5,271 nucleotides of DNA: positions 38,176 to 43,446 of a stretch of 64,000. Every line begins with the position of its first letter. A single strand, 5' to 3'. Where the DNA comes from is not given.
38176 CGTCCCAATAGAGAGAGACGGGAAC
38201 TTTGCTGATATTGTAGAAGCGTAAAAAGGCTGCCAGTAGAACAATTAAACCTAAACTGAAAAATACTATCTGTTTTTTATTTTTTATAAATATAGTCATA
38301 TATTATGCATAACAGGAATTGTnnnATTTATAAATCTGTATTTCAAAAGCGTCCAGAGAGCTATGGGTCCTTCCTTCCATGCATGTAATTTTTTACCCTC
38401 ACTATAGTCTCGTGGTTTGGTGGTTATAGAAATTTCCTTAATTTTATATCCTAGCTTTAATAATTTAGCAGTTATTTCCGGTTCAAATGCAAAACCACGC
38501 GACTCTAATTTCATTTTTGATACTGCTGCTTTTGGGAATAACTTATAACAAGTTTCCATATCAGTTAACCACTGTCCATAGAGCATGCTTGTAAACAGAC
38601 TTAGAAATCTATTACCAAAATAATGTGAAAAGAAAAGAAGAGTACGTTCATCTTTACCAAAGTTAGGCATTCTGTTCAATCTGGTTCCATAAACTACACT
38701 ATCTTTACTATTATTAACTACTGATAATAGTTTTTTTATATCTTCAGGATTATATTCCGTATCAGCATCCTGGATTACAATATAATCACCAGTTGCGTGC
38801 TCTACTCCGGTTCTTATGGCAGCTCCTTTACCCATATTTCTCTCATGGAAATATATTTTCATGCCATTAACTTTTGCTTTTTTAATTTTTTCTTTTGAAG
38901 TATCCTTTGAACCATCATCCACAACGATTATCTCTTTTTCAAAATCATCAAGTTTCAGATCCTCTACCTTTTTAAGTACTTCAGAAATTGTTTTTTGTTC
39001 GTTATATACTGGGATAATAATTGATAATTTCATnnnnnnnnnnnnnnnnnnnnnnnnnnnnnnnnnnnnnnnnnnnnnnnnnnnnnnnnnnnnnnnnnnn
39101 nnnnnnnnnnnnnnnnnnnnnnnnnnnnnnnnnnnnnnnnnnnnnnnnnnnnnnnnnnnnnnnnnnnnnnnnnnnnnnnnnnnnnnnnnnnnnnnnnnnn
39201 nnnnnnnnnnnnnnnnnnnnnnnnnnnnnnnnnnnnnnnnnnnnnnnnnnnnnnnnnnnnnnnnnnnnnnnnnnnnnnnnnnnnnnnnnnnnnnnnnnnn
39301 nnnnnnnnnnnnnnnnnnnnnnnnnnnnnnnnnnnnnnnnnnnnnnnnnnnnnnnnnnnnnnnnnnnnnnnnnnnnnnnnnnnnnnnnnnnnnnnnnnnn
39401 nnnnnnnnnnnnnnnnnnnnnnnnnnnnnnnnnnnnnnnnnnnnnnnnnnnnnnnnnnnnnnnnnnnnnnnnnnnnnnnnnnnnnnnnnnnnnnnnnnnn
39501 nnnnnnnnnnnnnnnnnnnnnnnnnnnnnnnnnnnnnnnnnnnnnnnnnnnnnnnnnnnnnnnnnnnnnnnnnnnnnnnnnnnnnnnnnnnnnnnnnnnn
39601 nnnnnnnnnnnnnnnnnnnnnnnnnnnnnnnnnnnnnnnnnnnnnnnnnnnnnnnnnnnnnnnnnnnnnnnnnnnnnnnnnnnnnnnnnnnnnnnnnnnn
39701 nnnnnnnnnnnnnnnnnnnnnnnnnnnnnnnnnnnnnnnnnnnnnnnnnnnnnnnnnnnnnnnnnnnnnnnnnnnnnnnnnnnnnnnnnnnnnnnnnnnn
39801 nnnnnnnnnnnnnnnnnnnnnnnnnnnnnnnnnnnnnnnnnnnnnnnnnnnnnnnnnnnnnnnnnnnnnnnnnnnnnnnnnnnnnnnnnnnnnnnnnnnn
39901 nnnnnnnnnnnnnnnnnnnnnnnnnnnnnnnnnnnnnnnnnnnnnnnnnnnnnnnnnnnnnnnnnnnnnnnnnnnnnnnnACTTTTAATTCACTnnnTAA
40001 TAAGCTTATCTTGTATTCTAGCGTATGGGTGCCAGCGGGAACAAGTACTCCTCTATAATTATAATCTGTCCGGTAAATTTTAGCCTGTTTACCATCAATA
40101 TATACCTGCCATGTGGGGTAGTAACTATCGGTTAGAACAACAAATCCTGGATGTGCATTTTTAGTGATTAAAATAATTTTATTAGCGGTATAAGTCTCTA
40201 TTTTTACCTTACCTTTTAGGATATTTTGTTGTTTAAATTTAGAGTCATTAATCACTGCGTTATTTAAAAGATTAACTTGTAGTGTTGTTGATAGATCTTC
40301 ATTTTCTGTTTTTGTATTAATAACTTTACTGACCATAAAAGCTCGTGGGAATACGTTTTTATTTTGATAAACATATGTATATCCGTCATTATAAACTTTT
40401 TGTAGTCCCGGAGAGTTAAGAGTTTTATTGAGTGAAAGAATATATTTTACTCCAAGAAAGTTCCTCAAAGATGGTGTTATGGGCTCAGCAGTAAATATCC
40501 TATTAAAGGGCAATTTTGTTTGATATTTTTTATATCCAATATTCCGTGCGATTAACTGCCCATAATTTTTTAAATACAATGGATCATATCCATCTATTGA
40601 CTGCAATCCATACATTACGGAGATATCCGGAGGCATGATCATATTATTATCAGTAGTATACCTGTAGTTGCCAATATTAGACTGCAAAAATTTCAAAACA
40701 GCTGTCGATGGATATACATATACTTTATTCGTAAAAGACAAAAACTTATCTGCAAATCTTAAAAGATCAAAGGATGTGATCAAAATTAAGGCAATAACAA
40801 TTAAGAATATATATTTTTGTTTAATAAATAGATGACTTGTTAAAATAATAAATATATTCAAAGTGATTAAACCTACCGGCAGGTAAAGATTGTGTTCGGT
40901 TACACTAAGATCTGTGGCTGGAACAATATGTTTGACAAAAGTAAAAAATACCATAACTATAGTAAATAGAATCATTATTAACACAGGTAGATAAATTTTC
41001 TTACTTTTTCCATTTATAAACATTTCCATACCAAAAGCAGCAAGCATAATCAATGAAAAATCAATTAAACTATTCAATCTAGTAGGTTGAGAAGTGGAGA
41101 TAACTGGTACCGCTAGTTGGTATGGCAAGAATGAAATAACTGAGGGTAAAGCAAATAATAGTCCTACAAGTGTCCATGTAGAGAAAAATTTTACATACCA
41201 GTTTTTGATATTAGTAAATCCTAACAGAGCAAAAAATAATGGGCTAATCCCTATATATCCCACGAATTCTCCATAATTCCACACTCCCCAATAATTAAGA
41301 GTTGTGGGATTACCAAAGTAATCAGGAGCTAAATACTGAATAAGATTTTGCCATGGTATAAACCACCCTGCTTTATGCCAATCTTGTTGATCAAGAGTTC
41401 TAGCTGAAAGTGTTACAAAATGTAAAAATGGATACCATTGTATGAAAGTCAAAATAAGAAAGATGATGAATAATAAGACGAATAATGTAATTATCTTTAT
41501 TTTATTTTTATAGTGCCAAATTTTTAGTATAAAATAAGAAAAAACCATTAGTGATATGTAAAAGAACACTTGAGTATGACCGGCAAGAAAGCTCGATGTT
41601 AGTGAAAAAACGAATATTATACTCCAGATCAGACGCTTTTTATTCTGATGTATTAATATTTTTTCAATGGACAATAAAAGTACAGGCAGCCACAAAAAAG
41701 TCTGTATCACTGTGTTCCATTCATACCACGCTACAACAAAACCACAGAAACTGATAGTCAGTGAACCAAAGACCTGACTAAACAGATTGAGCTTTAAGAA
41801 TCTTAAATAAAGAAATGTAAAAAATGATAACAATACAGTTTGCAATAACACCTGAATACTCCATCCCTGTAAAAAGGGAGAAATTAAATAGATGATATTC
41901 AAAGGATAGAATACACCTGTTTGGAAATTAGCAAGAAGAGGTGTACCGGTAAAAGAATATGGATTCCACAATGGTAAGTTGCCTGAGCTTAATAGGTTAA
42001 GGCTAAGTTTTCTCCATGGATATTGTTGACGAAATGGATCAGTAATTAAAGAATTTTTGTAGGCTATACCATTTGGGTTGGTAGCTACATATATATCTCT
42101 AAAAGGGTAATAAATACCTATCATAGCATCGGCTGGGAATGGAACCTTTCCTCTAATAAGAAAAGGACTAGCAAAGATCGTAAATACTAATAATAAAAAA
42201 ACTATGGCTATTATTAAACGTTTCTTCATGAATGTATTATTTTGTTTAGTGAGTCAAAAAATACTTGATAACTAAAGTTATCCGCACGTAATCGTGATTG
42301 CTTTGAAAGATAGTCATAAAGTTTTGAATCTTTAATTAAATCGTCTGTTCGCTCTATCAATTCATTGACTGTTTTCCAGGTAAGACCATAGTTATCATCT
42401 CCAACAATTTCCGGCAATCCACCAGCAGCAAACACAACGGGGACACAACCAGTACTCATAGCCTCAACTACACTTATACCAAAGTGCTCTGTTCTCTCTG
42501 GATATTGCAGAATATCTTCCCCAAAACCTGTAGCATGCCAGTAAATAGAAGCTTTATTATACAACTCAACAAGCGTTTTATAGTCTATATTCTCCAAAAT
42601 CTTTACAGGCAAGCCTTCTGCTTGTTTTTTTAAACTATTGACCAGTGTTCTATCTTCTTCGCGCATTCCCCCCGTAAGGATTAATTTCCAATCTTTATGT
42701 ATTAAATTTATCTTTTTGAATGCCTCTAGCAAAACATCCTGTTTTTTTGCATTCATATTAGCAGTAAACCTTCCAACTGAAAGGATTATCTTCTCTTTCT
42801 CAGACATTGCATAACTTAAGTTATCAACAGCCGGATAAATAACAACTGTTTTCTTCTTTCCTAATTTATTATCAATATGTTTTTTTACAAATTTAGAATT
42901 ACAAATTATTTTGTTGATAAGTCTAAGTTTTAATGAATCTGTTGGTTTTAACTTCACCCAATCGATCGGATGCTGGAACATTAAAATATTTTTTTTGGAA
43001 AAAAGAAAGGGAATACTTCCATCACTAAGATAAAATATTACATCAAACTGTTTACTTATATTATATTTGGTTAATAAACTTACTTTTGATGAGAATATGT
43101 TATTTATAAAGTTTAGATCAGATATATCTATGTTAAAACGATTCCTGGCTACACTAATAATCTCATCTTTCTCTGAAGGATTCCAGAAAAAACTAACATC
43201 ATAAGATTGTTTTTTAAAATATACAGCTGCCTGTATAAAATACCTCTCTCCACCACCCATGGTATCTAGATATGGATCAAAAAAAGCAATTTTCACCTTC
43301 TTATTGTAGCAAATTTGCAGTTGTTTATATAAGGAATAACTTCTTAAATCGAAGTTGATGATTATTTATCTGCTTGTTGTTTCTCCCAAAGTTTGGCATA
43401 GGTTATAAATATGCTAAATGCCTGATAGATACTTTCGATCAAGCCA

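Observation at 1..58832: ~58-kb unidirectional supercluster dominated by GT-C membrane glycosyltransferases with their own polyprenyl-P-sugar donor synthases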

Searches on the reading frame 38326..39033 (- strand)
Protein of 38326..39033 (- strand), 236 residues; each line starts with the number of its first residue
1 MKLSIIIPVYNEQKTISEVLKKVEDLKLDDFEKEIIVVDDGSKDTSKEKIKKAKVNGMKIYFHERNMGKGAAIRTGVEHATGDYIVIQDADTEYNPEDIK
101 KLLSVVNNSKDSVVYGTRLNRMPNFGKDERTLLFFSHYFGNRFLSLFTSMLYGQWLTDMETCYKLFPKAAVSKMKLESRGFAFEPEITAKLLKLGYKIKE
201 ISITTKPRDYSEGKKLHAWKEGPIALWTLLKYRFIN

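Call 7: search_protein_families(library=pfam, proteins=[window:38326-39033:-], max_evalue=0.01)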
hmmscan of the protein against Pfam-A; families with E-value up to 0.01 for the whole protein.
window:38326-39033:- (236 aa): 4 families
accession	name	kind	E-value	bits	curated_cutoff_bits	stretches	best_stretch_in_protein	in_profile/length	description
PF00535.33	Glycos_transf_2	-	4.7e-35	121.4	23.3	1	4-162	1-155/168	Glycosyl transferase family 2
PF10111.15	Glyco_tranf_2_2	-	4.3e-12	46.5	27.3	1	4-108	1-108/276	Glycosyltransferase like family 2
PF13641.12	Glyco_tranf_2_3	-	6.3e-06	26.8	27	1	3-124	3-127/230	Glycosyltransferase like family 2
PF12804.13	NTP_transf_3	-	0.001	19.7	27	1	11-122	22-127/160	MobA-like NTP transferase domain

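Call 31: search_protein_families(library=ncbifam, proteins=[window:38326-39033:-], max_evalue=0.001)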
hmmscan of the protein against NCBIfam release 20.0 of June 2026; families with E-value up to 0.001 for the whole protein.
window:38326-39033:- (236 aa): 28 families (the best 25 are shown)
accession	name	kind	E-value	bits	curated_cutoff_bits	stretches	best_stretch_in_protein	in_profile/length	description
TIGR04182.1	glyco_TIGR04182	equivalog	7.5e-33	114.2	325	1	3-232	2-217/293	S-layer glycoprotein N-glycosyltransferase AglJ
NF058614.1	PPMAGASynPpgS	equivalog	3.7e-21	75.6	370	1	5-214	4-205/226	polyprenyl-phospho-N-acetylgalactosaminyl synthase PpgS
NF047588.1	GlcsyltransPgfSStrep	equivalog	5.3e-20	71.8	500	1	1-174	1-167/308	glycosyltransferase PgfS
NF007986.1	PRK10714.1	equivalog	7.5e-20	71.2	529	1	2-122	7-130/316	undecaprenyl-phosphate 4-deoxy-4-formamido-L-arabinose transferase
TIGR03937.1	PgaC_IcaA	equivalog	1.5e-18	66.9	422.3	1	2-106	46-150/407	poly-beta-1,6-N-acetyl-D-glucosamine synthase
NF007482.0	PRK10073.1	equivalog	3.3e-18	65.8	423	1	2-110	7-114/334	glycosyltransferase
NF041875.1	EPS_EpsD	equivalog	3.9e-18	65.9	370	1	3-118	1-116/325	exopolysaccharide biosynthesis glycosyltransferase EpsD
TIGR04283.1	glyco_like_mftF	equivalog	5.1e-18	65.5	182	1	3-113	1-105/221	TIGR04283 family arsenosugar biosynthesis glycosyltransferase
NF041391.1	DPhHxTase_Halo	equivalog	1.3e-16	60.3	375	1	9-208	3-186/213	dolichyl-phosphate hexose transferase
NF047683.1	TeichurnBiosyTuaG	equivalog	1.2e-14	54.5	400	1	3-111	8-116/252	teichuronic acid biosynthesis protein TuaG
TIGR03965.1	mycofact_glyco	equivalog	1.2e-12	47.4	280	1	3-107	76-180/467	mycofactocin biosynthesis glycosyltransferase MftF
TIGR03111.1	glyc2_xrt_Gpos1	hypoth_equivalog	2e-12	46.7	363.95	1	3-111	51-161/439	TIGR03111 family XrtG-associated glycosyltransferase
NF010496.0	PRK13915.1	equivalog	2.7e-12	46.4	262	1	2-104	32-140/307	glucosyl-3-phosphoglycerate synthase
NF038302.1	EPS_HpsE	equivalog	1e-11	44.4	300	1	1-119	1-124/307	hormogonium polysaccharide biosynthesis glycosyltransferase HpsE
NF053739.1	GlytfEpsEBac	equivalog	2.8e-11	42.9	450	1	2-127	2-128/265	glycosyltransferase EpsE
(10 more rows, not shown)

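Call 47: search_solved_structures(query=A5, max_evalue=0.00001)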
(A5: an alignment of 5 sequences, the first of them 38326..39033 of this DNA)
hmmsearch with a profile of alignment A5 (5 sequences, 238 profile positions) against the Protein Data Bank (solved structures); distinct sequences matched with E-value up to 0.00001: 35.
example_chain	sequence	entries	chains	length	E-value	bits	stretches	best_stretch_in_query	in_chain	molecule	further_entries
9bhc_C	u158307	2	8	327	1.9e-38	135.5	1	6-225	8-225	Undecaprenyl-phosphate 4-deoxy-4-formamido-L-arabinose transferase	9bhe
8vxh_A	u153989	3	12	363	2.5e-38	135.1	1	6-225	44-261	Undecaprenyl-phosphate 4-deoxy-4-formamido-L-arabinose transferase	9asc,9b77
9hwj_A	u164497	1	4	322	2.1e-37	132.1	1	6-225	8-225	Undecaprenyl-phosphate 4-deoxy-4-formamido-L-arabinose transferase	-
5mlz_A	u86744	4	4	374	8.2e-33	117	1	5-218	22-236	Dolichol monophosphate mannose synthase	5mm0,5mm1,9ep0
5eke_A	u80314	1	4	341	1.7e-30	109.5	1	2-176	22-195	Uncharacterized glycosyltransferase sll0501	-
5ekp_C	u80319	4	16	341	1.8e-30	109.4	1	2-174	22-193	Uncharacterized glycosyltransferase sll0501 | Glycosyltransferase sll0501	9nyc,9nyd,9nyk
9nye_A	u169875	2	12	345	1.9e-30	109.3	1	2-174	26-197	Glycosyltransferase sll0501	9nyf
2z87_A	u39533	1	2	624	5.9e-24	88.1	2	8-132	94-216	Chondroitin synthase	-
2z86_A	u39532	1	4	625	5.9e-24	88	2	8-132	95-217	Chondroitin synthase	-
5tze_C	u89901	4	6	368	5.9e-17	65.1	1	6-122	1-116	Glycosyl transferase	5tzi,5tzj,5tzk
5hea_A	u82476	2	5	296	8.2e-17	64.7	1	8-122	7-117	Putative glycosyltransferase (GalT1)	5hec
5tz8_A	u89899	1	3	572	9.1e-17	64.5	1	6-122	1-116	Glycosyl transferase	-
3bcv_A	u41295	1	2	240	1.7e-16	63.6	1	5-126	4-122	Putative glycosyltransferase protein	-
8vh7_A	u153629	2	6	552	1.3e-15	60.7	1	8-136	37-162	Heparosan synthase B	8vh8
8viw_A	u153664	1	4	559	1.6e-15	60.4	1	8-136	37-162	Heparosan synthase B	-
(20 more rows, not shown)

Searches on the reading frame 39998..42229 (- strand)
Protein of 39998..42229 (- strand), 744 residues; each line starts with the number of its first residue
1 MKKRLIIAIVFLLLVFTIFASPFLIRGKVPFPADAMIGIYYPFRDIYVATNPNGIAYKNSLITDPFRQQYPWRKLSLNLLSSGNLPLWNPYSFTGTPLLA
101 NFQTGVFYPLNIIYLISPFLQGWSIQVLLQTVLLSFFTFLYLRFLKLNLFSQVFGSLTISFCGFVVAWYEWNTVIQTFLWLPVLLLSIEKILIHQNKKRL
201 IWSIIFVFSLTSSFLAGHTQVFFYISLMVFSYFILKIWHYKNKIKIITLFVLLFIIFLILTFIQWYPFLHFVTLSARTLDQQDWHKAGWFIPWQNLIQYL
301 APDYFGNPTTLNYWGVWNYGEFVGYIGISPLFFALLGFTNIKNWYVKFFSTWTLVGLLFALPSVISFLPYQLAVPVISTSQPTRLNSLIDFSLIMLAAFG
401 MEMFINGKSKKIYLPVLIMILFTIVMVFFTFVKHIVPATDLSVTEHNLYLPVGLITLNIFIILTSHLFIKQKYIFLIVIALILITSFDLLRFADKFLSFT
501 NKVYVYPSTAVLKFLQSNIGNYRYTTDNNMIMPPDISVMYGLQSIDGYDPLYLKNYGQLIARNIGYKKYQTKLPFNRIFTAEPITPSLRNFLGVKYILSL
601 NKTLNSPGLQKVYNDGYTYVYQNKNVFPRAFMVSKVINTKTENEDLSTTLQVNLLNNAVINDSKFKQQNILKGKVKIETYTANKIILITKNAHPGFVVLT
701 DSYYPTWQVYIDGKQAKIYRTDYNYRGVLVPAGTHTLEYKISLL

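Call 7: search_protein_families(library=pfam, proteins=[window:39998-42229:-], max_evalue=0.01)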
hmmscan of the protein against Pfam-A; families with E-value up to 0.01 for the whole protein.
window:39998-42229:- (744 aa): 1 family
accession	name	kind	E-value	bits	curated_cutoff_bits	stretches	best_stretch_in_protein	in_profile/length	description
PF09586.16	YfhO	-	1.8e-17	63.5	28.5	2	106-670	75-632/835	Bacterial membrane protein YfhO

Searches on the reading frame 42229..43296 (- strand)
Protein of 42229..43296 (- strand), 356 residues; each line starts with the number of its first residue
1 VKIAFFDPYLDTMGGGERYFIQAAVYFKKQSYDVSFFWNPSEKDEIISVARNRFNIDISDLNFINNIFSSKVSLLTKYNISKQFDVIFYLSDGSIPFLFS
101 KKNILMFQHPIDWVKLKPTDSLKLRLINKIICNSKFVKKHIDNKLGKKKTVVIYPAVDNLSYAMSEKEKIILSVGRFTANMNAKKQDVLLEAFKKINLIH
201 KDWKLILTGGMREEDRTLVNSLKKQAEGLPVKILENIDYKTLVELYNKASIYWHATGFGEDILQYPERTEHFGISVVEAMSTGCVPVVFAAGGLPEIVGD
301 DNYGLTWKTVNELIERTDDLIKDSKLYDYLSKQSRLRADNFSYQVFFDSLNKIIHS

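Call 7: search_protein_families(library=pfam, proteins=[window:42229-43296:-], max_evalue=0.01)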
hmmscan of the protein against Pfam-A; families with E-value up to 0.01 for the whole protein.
window:42229-43296:- (356 aa): 5 families
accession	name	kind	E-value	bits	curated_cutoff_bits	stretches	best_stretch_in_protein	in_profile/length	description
PF00534.26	Glycos_transf_1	-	3.5e-26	92.2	26.4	1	165-335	12-170/172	Glycosyl transferases group 1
PF13692.12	Glyco_trans_1_4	-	8.6e-18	65.4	27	1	169-323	2-142/142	Glycosyl transferases group 1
PF13439.12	Glyco_transf_4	-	3.7e-06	27.5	28.5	1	13-158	1-167/170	Glycosyltransferase Family 4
PF15924.11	ALG11_N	-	5.5e-06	27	29.8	1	3-64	4-71/209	ALG11 mannosyltransferase N-terminus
PF20706.3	GT4-conflict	-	0.0019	17.7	26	1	138-298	162-320/385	Family 4 Glycosyltransferase in conflict systems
